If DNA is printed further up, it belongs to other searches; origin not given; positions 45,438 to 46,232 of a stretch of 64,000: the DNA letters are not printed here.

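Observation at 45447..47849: Histidine kinase combining a periplasmic c-type-heme (CxxCH) domain with a FixL-type heme PAS domain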

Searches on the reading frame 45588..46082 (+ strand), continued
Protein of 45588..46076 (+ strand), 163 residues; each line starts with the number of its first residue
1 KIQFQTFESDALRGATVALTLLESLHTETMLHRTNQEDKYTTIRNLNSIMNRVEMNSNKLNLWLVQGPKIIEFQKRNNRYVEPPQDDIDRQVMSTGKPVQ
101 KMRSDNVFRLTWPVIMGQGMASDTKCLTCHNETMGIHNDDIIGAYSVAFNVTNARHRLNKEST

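Call 52: search_protein_families(library=pfam, proteins=[L010:5893-8535:+, L010:8580-9716:-, L010:4301-5305:-, L010:3204-4304:-, L012:5911-7578:+, L012:4112-5797:+, L012:7605-7997:-, L012:8354-9334:-, L011:5553-8597:+, L011:2535-4997:-], max_evalue=0.0001)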
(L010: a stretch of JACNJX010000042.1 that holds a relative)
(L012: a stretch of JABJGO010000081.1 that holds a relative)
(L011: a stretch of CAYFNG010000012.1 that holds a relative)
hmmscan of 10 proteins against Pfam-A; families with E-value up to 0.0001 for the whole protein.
L010:5893-8535:+ (881 aa): 11 families
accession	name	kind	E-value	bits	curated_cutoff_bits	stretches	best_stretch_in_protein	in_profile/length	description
PF02518.31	HATPase_c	-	7.1e-29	100.9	26.4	1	736-847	2-110/111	Histidine kinase-, DNA gyrase B-, and HSP90-like ATPase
PF00512.31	HisKA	-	2e-20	73.1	26.9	1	620-689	1-66/66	His Kinase A (phospho-acceptor) domain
PF13426.13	PAS_9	-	5.6e-19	68.8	27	1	317-421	2-102/103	PAS domain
PF13185.12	GAF_2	-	5e-15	56.3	28.6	1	454-599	5-136/136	GAF domain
PF00989.32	PAS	-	1.9e-13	50.8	22.6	1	313-420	8-113/113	PAS fold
PF01590.32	GAF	-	2.4e-07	31.8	22.4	1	455-598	4-133/133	GAF domain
PF00672.30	HAMP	-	1.4e-06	28.9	25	1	223-272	2-50/53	HAMP domain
PF08448.16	PAS_4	-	1e-05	26.1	23.1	0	317-424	6-109/110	PAS fold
PF24820.1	Diguanyl_cycl_sensor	-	3.6e-05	24.1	28.1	1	316-419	6-109/109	Diguanylate cyclase-like sensor domain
PF13188.13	PAS_8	-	5.1e-05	23.5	21.8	0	310-360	5-52/65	PAS domain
PF13581.12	HATPase_c_2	-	6.6e-05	23.4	27.4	0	748-843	40-126/127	Histidine kinase-like ATPase domain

L010:8580-9716:- (378 aa): 2 families
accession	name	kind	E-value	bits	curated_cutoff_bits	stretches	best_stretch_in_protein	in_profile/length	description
PF04055.27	Radical_SAM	-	8e-17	62.3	29.5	1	95-229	1-138/166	Radical SAM superfamily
PF13186.11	SPASM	-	5.4e-12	46.3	21.5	1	309-374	1-66/67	Iron-sulfur cluster-binding domain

L010:4301-5305:- (334 aa): 2 families
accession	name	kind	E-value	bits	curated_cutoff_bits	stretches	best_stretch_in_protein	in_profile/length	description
PF00005.33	ABC_tran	-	3.6e-31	109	25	1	46-187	1-136/137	ABC transporter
PF13304.12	AAA_21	-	3.5e-13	50.7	27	1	94-217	155-298/304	AAA domain, putative AbiEii toxin, Type IV TA system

L010:3204-4304:- (366 aa): 3 families
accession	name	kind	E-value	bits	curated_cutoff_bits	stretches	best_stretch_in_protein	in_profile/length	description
PF12146.15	Hydrolase_4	-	7.1e-59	199.4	27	1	83-323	2-238/239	Serine aminopeptidase, S33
PF00561.26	Abhydrolase_1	-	3.2e-16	60.2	25.8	1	87-199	2-112/245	alpha/beta hydrolase fold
PF12697.13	Abhydrolase_6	-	7.8e-12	46.8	26.3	1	89-319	2-206/217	Alpha/beta hydrolase family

L012:5911-7578:+ (556 aa): 6 families
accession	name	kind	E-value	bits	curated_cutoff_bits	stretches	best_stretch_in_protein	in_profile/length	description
PF00990.26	GGDEF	-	5.8e-47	159.9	23.8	1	389-546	1-160/161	Diguanylate cyclase, GGDEF domain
PF13426.13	PAS_9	-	5.1e-20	72.1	27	1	276-378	3-103/103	PAS domain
PF08447.18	PAS_3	-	1.1e-14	54.9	25.6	1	288-372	2-88/89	PAS fold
PF00989.32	PAS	-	1.7e-14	54.2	22.6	1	275-370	11-107/113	PAS fold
PF08448.16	PAS_4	-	5e-08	33.6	23.1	1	282-379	12-108/110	PAS fold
PF00672.30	HAMP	-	7.6e-08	33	25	1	211-259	1-48/53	HAMP domain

L012:4112-5797:+ (562 aa): 1 family
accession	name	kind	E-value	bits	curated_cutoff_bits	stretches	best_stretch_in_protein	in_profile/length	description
PF01019.26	G_glu_transpept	-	1.6e-102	344.4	27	1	25-555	2-510/512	Gamma-glutamyltranspeptidase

L012:7605-7997:- (130 aa): 1 family
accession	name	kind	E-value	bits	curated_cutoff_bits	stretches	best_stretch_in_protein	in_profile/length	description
PF01124.23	MAPEG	-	5.1e-19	69.1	23.4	1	14-128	9-128/129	MAPEG family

L012:8354-9334:- (326 aa): 2 families
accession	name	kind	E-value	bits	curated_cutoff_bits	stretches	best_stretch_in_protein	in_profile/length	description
PF03466.25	LysR_substrate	-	2.9e-16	59.9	28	1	134-303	6-183/209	LysR substrate binding domain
PF00126.33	HTH_1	-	5.1e-16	58.8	26.6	1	48-107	1-60/60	Bacterial regulatory helix-turn-helix protein, lysR family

L011:5553-8597:+ (1015 aa): 7 families
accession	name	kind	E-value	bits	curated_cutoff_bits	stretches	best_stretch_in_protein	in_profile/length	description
PF02518.31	HATPase_c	-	2.2e-32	112.2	26.4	1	720-835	1-109/111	Histidine kinase-, DNA gyrase B-, and HSP90-like ATPase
PF00072.30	Response_reg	-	2.9e-28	98.7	30.2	1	861-973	1-110/111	Response regulator receiver domain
PF00512.31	HisKA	-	4.8e-22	78.2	26.9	1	608-673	1-66/66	His Kinase A (phospho-acceptor) domain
PF12860.13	PAS_7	-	1e-20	74.4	27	1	449-558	2-115/115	PAS fold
PF08448.16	PAS_4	-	3.9e-13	50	23.1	1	324-431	3-109/110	PAS fold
PF00672.30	HAMP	-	1.2e-08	35.5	25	1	219-266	2-48/53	HAMP domain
PF13426.13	PAS_9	-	8.4e-05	23.2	27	0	345-429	20-103/103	PAS domain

L011:2535-4997:- (820 aa): 5 families
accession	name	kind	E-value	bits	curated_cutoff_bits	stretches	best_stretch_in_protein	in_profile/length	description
PF13401.12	AAA_22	-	1.9e-27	96.5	27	1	42-172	4-130/130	AAA domain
PF13191.12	AAA_16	-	7.5e-12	46.5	32.6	1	22-157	2-164/167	AAA ATPase domain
PF01471.23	PG_binding_1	-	5.3e-06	27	23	1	745-800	1-54/57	Putative peptidoglycan binding domain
PF21327.3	GspA_C39-like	-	6.1e-06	27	27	1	632-730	2-97/97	GspA, peptidase C39-like domain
PF00004.35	AAA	-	2.5e-05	25.2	21.2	1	47-183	2-126/131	ATPase family associated with various cellular activities (AAA)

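Call 67: find_homologous_proteins(query=A3, max_evalue=0.001)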
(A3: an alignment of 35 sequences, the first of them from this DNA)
Query A3 (35 sequences) (165 aa, profile of the alignment): 51 proteins with E <= 0.001 among 3106 candidates.
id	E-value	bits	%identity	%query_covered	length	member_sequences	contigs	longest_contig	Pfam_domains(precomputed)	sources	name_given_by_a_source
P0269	1.1e-41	160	28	52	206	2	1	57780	-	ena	-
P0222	1.1e-40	157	31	52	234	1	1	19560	-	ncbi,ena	-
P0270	3.3e-40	155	30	87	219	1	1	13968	-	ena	-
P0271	2.0e-39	153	27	60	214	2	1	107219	-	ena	-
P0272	5.1e-39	151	28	52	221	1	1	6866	-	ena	-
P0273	8.1e-39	151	30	52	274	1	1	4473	PF00672.31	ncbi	ncbi:MAG: HAMP domain-containing protein, partial [Roseiarcus sp.]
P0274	3.8e-38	149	29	52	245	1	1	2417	-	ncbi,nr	ncbi:MAG TPA: hypothetical protein VEF36_00640, partial [Roseiarcus sp.]|nr:hypothetical protein [Ro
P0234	5.0e-38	148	29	55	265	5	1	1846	-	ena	-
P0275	2.9e-37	146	28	52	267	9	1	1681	-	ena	-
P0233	2.9e-37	146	24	79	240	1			-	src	-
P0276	1.2e-36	144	27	56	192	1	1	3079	-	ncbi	ncbi:MAG: hypothetical protein ACLQB4_15630, partial [Beijerinckiaceae bacterium]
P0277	1.9e-36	143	26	56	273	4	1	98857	-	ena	-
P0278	2.5e-36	143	31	52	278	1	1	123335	PF00672.31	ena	-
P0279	3.4e-36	142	29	55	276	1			PF00672.31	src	-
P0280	4.0e-36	142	33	55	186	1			-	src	-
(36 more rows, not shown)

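Call 68: predict_structure(alignment_id=A3)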
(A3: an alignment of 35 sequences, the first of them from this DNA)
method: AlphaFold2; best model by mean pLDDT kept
length: 165 residues; sequences in the alignment: 35
mean_pLDDT: 94.8   pTM: 0.88
mean pLDDT of the five models: 94.8, 94.4, 94.4, 93.8, 93.1
residues with pLDDT >= 90: 147; 70-90: 16; 50-70: 2; < 50: 0
segments of 3 or more residues with pLDDT < 50: none
pLDDT, mean of each block of 10 residues (from residue 1): 91 96 97 81 93 91 98 96 98 98 96 98 97 97 98 93 88
secondary structure, 60 per line:
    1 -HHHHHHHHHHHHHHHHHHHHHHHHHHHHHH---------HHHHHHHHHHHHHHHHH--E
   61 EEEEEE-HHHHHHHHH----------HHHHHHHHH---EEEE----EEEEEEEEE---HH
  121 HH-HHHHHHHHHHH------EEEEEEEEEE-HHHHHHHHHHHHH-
elements in order: H2-31 H41-57 E60-66 H68-76 H87-95 E99-102 E107-115 H119-122 H124-134 E141-150 H152-164

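Call 70: fold_search(model_id=the predicted structure, library=pdb)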
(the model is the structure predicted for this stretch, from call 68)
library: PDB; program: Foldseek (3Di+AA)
matches with E <= 10: 340; with E <= 0.001: 1
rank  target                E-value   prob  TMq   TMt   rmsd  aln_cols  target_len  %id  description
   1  4ywz_A                8.2e-04  1.00  0.55  0.60   7.0       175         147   10  Crystal structure of the extracellular receptor domain of the essential sensor kinase WalK from Staphylococcus aureus (released 2016-03-30)
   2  9a5d_A                2.8e-03  1.00  0.53  0.17   5.2       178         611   12  Integrative model of WALK-YYCH by crosslinking MS and deep learning (released 2024-09-18)
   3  4jgq_A                3.7e-03  0.94  0.40  0.34  11.8       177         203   15  The crystal structure of sporulation kinase D mutant sensor domain, r131a, from Bacillus subtilis subsp in co-crystall (released 2013-05-15)
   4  3b47                  3.7e-03  0.85  0.31  0.40  17.1       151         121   11  Periplasmic sensor domain of chemotaxis protein GSU0582 (released 2008-04-08)
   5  7dud_A                4.8e-03  0.99  0.51  0.56   7.4       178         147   11  Crystal Structure of erWalK (released 2022-01-19)
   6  4ywz_B                6.3e-03  1.00  0.55  0.61   6.8       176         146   10  Crystal structure of the extracellular receptor domain of the essential sensor kinase WalK from Staphylococcus aureus (released 2016-03-30)
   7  4jgo_B                1.1e-02  0.85  0.39  0.32  11.4       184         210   14  The crystal structure of sporulation kinase d sensor domain from Bacillus subtilis subsp. (released 2013-05-15)
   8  4jgr_B                1.4e-02  0.82  0.40  0.33  11.6       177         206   15  The crystal structure of sporulation kinase D mutant sensor domain, R131A, from Bacillus subtilis subsp at 2.4A resolu (released 2013-05-15)
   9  3by8                  2.8e-02  0.93  0.45  0.53   6.5       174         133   11  Crystal Structure of the E.coli DcuS Sensor Domain (released 2008-08-12)
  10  4jgr_A                2.8e-02  0.75  0.41  0.34  11.5       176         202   15  The crystal structure of sporulation kinase D mutant sensor domain, R131A, from Bacillus subtilis subsp at 2.4A resolu (released 2013-05-15)
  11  6fu4_B                4.0e-02  0.87  0.52  0.33   5.9       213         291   11  Ligand binding domain (LBD) of the p. aeruginosa histamine receptor TlpQ (released 2018-05-16)
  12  4jgq_B                8.4e-02  0.51  0.40  0.34  11.6       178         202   15  The crystal structure of sporulation kinase D mutant sensor domain, r131a, from Bacillus subtilis subsp in co-crystall (released 2013-05-15)
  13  9dcz_D                9.6e-02  0.08  0.15  0.18  13.5       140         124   12  Designed allosteric facilitated dissociation switch AS1 in complex state TH with methylated lysines, crystal #1 (released 2025-08-20)
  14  4jgo_A                1.4e-01  0.35  0.38  0.32  11.3       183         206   15  The crystal structure of sporulation kinase d sensor domain from Bacillus subtilis subsp. (released 2013-05-15)
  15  9dd0_D                1.4e-01  0.12  0.20  0.25  13.5       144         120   10  Designed allosteric facilitated dissociation switch AS1 in complex state TH with methylated lysines, crystal #2 (released 2025-08-20)
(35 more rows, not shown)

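Call 74: find_encoding_contigs(protein=P0149, flank=7000, max_places=2)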
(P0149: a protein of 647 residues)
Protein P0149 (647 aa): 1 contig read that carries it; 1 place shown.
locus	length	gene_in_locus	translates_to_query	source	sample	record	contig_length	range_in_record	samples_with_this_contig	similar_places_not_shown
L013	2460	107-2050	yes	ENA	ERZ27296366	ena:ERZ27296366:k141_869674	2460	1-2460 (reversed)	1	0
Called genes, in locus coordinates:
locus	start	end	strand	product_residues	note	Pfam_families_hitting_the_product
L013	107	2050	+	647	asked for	PF00672:HAMP (faint), PF00989:PAS, PF08448:PAS_4 (weak), PF13426:PAS_9, PF00512:HisKA, PF02518:HATPase_c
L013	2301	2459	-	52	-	?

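Call 75: find_encoding_contigs(protein=P0146, flank=7000, max_places=2)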
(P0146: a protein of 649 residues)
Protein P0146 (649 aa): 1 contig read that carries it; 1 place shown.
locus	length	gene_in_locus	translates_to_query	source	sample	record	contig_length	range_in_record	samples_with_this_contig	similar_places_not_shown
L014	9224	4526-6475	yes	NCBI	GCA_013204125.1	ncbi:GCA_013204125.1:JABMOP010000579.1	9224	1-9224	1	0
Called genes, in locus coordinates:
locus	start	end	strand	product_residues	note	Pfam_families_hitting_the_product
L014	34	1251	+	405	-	PF09459:EB_dh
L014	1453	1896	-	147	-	-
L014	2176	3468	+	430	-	PF01053:Cys_Met_Meta_PP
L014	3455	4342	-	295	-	PF00892:EamA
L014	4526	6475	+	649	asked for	PF00672:HAMP, PF00989:PAS, PF08448:PAS_4 (weak), PF13426:PAS_9, PF24820:Diguanyl_cycl_sensor (faint), PF00512:HisKA, PF02518:HATPase_c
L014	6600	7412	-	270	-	-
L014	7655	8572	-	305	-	PF03480:DctP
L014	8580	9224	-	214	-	PF01274:MS_TIM-barrel, PF20659:MS_C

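Call 76: find_encoding_contigs(protein=P0129, flank=7000, max_places=2)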
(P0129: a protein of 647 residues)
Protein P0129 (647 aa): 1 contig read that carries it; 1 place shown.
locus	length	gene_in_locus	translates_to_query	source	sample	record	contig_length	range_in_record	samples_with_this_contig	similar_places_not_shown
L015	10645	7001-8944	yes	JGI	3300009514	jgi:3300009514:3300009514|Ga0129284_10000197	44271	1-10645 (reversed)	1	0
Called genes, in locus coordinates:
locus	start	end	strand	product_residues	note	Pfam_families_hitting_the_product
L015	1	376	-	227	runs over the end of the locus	PF00106:adh_short, PF13561:adh_short_C2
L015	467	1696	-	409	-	-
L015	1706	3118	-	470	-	PF03448:MgtE_N, PF00571:CBS, PF01769:MgtE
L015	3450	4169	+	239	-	PF21948:LplA-B_cat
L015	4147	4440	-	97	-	PF00708:Acylphosphatase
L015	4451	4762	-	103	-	PF00708:Acylphosphatase (weak)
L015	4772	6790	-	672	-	PF00289:Biotin_carb_N, PF02786:CPSase_L_D2, PF02222:ATP-grasp, PF07478:Dala_Dala_lig_C, PF02785:Biotin_carb_C, PF18140:PCC_BT, PF00364:Biotin_lipoyl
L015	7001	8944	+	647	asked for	PF00672:HAMP, PF00989:PAS, PF13188:PAS_8, PF08448:PAS_4, PF13426:PAS_9, PF00512:HisKA, PF02518:HATPase_c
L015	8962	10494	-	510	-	PF01039:Carboxyl_trans, PF03255:ACCA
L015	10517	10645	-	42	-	?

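Call 77: find_encoding_contigs(protein=P0133, flank=7000, max_places=2)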
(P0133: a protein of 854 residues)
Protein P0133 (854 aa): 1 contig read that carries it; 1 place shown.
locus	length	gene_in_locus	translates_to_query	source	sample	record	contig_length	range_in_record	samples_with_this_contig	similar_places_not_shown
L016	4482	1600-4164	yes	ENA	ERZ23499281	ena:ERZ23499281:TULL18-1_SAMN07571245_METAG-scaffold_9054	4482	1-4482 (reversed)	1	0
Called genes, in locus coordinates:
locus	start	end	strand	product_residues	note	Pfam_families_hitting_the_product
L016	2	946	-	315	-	?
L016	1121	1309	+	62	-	PF10276:zf-CHCC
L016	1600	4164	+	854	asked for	PF00672:HAMP (weak), PF00989:PAS, PF13426:PAS_9, PF13185:GAF_2, PF00512:HisKA, PF02518:HATPase_c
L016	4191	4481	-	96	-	?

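Call 81: search_protein_families(library=ncbifam, alignment_id=A3, max_evalue=1)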
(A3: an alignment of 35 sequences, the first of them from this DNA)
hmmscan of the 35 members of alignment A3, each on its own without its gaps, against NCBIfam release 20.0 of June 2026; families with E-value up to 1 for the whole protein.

A. member 1, seq(165 aa): 0 families

B. families by the number of members that match (of 35 scanned): 16 families
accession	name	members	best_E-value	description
TIGR02157.1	PA_CoA_Oxy2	1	0.0028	1,2-phenylacetyl-CoA epoxidase subunit PaaB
TIGR03507.1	decahem_SO1788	1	0.0093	OmcA/MtrC family decaheme c-type cytochrome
NF008335.0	PRK11121.1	1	0.018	anaerobic ribonucleoside-triphosphate reductase-activating protein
NF038137.1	leader_TrpLE_al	1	0.037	trpE operon leader peptide TrpLE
NF045622.1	Npun_F5560_fam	1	0.056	Npun_F5560 family protein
NF041551.1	YlcI_YnfO_N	1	0.06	YlcI/YnfO family protein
TIGR00732.1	dprA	1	0.061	DNA-processing protein DprA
NF048017.1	antitoxin_RelB_like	1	0.11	type II toxin-antitoxin system RelB family antitoxin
NF006177.0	PRK08311.2-5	1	0.12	RNA polymerase sigma factor SigI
NF005076.0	PRK06501.1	1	0.14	beta-ketoacyl-ACP synthase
TIGR00100.1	hypA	1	0.14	hydrogenase maturation nickel metallochaperone HypA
NF045616.1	Acin_mostly_LP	1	0.15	NF045616 family extracytoplasmic (lipo)protein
NF009956.0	PRK13422.1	1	0.15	F0F1 ATP synthase subunit gamma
TIGR02491.1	NrdG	1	0.16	anaerobic ribonucleoside-triphosphate reductase activating protein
TIGR02121.1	Na_Pro_sym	1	0.19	sodium/proline symporter PutP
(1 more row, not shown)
